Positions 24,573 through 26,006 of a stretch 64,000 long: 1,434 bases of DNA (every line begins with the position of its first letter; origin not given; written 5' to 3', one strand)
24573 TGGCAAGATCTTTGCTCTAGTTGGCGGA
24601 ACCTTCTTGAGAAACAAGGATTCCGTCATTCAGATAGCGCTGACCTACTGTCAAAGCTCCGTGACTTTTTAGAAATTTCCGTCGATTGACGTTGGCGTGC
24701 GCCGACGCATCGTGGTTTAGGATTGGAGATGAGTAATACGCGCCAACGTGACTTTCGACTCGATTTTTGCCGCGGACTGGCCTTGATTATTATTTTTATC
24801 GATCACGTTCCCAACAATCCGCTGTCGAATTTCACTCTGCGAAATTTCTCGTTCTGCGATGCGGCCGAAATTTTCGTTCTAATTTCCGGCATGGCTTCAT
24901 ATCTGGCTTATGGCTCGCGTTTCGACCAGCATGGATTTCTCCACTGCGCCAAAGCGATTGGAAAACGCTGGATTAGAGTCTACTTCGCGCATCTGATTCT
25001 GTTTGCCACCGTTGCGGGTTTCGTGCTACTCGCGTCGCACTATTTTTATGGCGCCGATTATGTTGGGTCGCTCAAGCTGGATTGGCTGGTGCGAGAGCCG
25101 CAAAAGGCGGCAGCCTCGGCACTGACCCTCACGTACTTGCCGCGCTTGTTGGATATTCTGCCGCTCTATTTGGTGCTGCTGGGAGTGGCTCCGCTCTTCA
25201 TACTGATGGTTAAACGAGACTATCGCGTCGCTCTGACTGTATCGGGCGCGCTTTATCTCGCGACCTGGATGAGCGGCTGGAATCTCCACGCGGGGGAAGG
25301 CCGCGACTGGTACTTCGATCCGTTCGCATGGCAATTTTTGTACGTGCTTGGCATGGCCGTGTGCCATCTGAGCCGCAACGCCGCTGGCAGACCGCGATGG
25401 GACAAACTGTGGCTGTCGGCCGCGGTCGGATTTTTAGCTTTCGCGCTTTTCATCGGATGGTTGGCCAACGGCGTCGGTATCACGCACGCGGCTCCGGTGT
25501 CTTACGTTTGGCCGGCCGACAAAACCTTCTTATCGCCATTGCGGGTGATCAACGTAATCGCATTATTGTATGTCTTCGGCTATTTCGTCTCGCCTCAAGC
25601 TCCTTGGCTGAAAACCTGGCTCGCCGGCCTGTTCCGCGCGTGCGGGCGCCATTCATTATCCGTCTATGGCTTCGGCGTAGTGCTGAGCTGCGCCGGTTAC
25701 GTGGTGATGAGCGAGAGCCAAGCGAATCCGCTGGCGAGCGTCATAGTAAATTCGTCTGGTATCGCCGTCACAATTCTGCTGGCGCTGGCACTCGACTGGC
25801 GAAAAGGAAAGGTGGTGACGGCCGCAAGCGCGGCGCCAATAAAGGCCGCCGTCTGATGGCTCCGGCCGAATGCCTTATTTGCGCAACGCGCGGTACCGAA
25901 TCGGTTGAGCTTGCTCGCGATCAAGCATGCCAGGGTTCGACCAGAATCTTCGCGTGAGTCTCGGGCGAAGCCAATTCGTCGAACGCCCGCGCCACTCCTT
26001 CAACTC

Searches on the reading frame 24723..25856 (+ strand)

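Call 64: search_protein_families(library=pfam, proteins=[window:24723-25856:+], max_evalue=0.00001)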
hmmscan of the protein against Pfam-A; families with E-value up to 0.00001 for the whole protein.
window:24723-25856:+ (377 aa): 2 families
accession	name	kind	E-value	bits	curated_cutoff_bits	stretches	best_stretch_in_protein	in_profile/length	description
PF10129.15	OpgC_C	-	4.9e-97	325.5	21.4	1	9-361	1-357/358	OpgC protein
PF01757.29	Acyl_transf_3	-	4.5e-11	42.8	31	1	12-356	3-323/326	Acyltransferase domain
